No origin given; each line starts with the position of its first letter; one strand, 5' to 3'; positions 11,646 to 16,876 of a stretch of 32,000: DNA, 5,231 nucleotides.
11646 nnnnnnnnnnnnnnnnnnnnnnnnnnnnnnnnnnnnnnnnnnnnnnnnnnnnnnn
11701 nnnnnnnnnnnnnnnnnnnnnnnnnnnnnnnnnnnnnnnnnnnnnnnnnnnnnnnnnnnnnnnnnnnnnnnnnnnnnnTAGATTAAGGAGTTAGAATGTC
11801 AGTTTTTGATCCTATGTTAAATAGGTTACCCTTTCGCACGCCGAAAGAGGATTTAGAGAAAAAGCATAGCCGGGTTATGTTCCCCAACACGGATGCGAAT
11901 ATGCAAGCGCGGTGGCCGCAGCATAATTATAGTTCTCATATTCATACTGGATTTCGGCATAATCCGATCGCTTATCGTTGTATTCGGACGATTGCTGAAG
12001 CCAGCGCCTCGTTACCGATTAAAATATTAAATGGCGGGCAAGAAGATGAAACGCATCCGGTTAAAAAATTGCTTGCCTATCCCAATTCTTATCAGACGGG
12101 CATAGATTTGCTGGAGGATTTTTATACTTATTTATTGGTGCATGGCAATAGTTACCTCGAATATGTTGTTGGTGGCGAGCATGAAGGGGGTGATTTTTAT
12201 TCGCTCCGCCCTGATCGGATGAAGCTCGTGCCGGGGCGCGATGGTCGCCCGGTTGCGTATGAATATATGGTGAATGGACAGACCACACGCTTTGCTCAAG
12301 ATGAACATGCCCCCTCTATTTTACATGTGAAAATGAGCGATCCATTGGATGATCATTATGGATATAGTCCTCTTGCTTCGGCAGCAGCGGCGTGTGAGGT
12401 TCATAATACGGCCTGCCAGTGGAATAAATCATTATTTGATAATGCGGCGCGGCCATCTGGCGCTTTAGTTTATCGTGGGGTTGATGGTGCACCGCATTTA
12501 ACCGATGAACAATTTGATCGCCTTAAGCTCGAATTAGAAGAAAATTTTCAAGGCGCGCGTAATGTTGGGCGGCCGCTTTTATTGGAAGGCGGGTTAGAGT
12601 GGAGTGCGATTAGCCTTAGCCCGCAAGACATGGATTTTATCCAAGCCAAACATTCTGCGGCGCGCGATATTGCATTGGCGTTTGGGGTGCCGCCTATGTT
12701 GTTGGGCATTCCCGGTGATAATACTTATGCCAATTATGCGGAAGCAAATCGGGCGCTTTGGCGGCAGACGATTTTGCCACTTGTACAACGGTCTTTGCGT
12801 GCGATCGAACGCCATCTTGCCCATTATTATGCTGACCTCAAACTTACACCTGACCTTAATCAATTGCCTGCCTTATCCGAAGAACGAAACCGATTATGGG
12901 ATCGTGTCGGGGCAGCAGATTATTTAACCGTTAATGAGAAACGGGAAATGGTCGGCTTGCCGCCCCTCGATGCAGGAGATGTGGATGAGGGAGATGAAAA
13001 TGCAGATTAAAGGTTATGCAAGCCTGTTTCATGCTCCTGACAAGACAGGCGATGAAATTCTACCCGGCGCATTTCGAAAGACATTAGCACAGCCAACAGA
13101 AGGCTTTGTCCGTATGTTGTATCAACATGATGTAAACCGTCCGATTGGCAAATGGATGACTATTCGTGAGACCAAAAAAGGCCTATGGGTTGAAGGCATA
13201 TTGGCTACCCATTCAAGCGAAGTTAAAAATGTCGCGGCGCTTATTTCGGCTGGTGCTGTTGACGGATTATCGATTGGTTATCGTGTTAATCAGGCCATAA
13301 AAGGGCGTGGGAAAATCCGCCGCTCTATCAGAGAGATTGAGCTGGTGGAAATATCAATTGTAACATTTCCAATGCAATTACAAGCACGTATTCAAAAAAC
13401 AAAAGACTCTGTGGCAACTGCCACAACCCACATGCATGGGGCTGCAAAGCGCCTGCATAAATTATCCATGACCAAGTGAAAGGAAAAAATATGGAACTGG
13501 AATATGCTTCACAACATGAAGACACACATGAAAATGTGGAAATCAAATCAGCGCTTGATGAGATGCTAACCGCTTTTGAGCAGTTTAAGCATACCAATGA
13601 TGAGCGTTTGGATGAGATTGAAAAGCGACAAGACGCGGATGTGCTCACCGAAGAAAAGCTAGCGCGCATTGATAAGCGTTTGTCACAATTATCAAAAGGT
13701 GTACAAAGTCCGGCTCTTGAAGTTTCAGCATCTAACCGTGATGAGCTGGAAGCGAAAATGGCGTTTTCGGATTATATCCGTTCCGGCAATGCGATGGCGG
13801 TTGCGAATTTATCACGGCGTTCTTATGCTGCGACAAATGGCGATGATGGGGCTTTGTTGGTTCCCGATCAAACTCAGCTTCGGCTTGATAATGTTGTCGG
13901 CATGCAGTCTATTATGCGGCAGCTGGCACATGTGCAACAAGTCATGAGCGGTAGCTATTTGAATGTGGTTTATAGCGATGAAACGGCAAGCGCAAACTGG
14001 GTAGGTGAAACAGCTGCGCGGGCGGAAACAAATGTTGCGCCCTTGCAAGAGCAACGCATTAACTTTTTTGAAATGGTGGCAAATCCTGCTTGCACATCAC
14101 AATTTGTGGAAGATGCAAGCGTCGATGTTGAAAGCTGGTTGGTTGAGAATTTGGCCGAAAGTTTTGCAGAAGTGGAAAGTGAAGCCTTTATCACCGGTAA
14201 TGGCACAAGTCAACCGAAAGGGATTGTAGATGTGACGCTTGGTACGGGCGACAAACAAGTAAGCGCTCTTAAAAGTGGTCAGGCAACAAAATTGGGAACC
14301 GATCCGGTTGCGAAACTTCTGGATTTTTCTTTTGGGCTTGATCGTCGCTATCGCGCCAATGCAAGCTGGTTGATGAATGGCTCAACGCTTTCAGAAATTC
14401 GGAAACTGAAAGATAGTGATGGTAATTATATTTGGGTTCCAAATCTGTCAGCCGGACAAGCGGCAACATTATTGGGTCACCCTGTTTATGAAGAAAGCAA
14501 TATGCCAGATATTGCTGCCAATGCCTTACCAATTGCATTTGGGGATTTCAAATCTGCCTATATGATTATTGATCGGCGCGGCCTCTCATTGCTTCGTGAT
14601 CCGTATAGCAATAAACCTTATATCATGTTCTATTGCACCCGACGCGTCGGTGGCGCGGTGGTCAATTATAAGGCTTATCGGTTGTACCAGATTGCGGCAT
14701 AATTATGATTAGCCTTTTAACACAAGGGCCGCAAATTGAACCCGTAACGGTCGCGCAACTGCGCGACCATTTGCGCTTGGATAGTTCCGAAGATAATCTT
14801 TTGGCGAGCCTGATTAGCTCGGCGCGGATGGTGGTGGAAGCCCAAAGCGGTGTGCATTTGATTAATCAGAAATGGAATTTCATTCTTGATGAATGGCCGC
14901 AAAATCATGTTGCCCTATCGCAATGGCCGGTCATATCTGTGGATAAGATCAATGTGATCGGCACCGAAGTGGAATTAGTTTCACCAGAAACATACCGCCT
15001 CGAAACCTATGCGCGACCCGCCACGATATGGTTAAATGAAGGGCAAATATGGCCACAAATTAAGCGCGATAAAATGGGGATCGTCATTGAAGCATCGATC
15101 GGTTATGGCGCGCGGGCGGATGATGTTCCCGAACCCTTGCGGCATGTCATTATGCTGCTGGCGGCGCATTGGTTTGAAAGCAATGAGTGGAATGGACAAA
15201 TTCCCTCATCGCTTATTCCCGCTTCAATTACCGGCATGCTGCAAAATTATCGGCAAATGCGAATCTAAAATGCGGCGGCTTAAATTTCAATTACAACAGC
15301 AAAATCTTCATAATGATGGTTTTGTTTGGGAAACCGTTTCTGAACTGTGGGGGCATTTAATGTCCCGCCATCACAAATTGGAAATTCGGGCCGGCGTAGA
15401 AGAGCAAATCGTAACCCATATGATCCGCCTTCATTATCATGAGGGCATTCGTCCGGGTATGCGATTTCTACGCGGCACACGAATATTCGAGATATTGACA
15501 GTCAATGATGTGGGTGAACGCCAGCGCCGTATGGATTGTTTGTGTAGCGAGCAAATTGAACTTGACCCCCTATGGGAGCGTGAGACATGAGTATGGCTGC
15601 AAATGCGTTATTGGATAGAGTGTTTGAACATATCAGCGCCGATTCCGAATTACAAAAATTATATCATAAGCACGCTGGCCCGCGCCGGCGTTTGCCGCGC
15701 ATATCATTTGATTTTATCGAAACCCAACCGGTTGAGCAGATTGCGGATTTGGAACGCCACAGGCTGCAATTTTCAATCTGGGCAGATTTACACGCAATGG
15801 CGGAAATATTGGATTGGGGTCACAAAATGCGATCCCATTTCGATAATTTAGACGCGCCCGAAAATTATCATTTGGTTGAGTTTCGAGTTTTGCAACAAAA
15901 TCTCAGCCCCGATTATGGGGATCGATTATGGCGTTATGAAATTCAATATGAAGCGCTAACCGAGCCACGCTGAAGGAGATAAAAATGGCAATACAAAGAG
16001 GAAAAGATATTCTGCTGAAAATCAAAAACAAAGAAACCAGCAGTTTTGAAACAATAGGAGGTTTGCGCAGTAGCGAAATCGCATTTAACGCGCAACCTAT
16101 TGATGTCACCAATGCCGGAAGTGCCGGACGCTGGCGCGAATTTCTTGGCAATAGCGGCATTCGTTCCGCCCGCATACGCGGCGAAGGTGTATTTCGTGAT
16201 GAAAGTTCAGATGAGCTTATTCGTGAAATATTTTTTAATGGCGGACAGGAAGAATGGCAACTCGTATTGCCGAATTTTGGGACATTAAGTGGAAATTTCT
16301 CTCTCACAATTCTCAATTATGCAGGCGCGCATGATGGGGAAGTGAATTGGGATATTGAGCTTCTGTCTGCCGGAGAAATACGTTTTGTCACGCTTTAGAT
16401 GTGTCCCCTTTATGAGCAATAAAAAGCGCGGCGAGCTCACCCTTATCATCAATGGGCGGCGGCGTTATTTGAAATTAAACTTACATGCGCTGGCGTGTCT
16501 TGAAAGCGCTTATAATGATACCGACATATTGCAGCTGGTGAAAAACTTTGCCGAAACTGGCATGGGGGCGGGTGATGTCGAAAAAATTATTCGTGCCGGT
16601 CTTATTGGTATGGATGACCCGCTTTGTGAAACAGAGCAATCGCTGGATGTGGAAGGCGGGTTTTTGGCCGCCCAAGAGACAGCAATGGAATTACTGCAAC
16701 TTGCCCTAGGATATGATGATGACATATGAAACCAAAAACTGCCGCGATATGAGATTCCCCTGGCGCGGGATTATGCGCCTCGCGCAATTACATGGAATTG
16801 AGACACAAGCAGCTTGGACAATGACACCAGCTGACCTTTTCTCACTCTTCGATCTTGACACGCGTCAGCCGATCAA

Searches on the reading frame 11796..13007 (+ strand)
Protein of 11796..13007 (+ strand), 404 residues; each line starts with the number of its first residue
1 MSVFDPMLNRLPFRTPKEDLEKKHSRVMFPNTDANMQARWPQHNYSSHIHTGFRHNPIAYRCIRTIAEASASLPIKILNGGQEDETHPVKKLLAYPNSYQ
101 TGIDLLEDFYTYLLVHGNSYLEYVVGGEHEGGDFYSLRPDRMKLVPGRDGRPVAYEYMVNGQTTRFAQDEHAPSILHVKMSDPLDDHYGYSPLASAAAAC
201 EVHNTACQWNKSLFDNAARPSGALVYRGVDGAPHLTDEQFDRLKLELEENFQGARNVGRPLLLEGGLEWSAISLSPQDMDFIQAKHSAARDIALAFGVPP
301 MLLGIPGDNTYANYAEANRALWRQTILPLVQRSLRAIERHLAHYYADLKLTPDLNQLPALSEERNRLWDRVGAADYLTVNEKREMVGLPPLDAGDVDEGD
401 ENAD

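Call 16: search_protein_families(library=pfam, proteins=[window:11796-13007:+], max_evalue=0.01)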
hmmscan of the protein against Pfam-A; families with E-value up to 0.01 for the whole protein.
window:11796-13007:+ (404 aa): 1 family
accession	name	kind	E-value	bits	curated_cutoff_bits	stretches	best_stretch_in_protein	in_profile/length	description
PF04860.17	Phage_portal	-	1e-82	278.4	39.1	1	58-387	2-321/321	Phage portal protein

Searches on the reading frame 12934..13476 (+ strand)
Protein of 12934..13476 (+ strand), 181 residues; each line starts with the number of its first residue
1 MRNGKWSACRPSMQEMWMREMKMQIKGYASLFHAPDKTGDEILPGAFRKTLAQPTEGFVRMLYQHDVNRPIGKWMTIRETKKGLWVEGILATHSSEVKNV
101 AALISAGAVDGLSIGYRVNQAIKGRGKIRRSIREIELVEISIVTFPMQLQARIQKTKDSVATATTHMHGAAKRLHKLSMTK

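Call 16: search_protein_families(library=pfam, proteins=[window:12934-13476:+], max_evalue=0.01)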
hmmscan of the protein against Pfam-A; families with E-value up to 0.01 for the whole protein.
window:12934-13476:+ (181 aa): 1 family
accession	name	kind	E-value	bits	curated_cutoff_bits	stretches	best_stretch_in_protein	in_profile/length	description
PF04586.22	Peptidase_S78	-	3.7e-32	112.2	21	1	21-161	12-160/165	Caudovirus prohead serine protease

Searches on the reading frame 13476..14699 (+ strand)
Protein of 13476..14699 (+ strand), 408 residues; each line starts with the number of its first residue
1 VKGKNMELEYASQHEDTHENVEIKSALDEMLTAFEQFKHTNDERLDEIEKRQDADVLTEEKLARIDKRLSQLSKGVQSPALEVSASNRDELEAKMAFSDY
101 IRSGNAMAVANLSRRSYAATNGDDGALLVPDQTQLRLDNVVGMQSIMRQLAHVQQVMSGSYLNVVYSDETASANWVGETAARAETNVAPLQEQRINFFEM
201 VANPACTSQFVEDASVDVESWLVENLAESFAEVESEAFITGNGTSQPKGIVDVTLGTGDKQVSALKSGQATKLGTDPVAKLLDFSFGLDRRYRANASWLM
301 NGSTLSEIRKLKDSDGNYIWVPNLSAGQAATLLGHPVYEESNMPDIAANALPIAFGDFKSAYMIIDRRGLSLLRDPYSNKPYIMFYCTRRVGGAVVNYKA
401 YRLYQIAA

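Call 16: search_protein_families(library=pfam, proteins=[window:13476-14699:+], max_evalue=0.01)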
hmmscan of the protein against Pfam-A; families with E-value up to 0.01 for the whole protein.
window:13476-14699:+ (408 aa): 1 family
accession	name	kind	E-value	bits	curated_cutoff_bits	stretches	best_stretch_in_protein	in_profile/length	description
PF05065.19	Phage_capsid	-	1.6e-76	257.9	24.2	1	125-405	1-279/280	Phage capsid family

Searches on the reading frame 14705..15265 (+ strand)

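Call 16: search_protein_families(library=pfam, proteins=[window:14705-15265:+], max_evalue=0.01)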
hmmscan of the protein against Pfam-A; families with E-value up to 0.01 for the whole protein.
window:14705-15265:+ (187 aa): 1 family
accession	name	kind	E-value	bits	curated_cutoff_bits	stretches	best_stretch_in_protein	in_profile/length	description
PF05135.19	Phage_connect_1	-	4e-05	24.4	21.2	0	134-177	42-85/101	Phage gp6-like head-tail connector protein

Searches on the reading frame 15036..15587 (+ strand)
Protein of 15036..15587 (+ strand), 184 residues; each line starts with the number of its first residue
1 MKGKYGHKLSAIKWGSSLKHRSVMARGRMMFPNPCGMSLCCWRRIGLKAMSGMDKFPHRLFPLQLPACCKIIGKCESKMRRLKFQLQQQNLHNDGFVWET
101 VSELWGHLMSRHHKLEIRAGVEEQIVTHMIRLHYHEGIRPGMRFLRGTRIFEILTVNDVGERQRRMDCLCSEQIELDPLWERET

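Call 45: search_protein_families(library=pfam, proteins=[window:15036-15587:+], max_evalue=0.001)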
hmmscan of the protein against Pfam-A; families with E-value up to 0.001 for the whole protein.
window:15036-15587:+ (184 aa): 1 family
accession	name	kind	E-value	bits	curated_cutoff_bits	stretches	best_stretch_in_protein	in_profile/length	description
PF05521.18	Phage_HCP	-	3.2e-10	41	25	1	89-172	19-105/106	Phage head completion protein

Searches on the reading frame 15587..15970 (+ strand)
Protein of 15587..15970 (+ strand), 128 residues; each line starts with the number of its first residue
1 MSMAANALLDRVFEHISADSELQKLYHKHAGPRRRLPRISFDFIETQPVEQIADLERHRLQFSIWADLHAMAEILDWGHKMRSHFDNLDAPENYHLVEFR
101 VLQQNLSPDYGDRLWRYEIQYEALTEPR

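Call 16: search_protein_families(library=pfam, proteins=[window:15587-15970:+], max_evalue=0.01)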
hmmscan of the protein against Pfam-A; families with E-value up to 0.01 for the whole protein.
window:15587-15970:+ (128 aa): 1 family
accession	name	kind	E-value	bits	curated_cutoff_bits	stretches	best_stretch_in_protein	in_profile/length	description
PF11367.14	Tail_completion_gp17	-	1.3e-07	32.2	24.5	1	11-126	2-124/124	Tail completion protein gp17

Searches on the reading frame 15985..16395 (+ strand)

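Call 16: search_protein_families(library=pfam, proteins=[window:15985-16395:+], max_evalue=0.01)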
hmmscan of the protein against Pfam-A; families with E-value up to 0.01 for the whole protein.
window:15985-16395:+ (137 aa): 1 family
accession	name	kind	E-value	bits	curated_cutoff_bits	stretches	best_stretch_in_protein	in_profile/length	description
PF06199.17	Phage_tail_2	-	4.1e-34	117.9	23.8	1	4-133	2-131/132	Phage tail tube protein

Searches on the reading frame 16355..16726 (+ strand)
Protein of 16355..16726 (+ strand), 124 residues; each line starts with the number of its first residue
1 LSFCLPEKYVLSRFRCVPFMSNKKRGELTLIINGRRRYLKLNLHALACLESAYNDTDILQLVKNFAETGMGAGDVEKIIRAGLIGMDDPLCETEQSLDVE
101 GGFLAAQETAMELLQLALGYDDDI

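Call 45: search_protein_families(library=pfam, proteins=[window:16355-16726:+], max_evalue=0.001)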
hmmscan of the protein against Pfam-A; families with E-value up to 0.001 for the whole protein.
window:16355-16726:+ (124 aa): 1 family
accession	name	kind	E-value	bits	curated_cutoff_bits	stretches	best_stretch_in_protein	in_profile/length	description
PF11836.14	Phage_TAC_11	-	1.8e-15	57.2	27.8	1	25-118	1-94/96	Phage tail tube protein, GTA-gp10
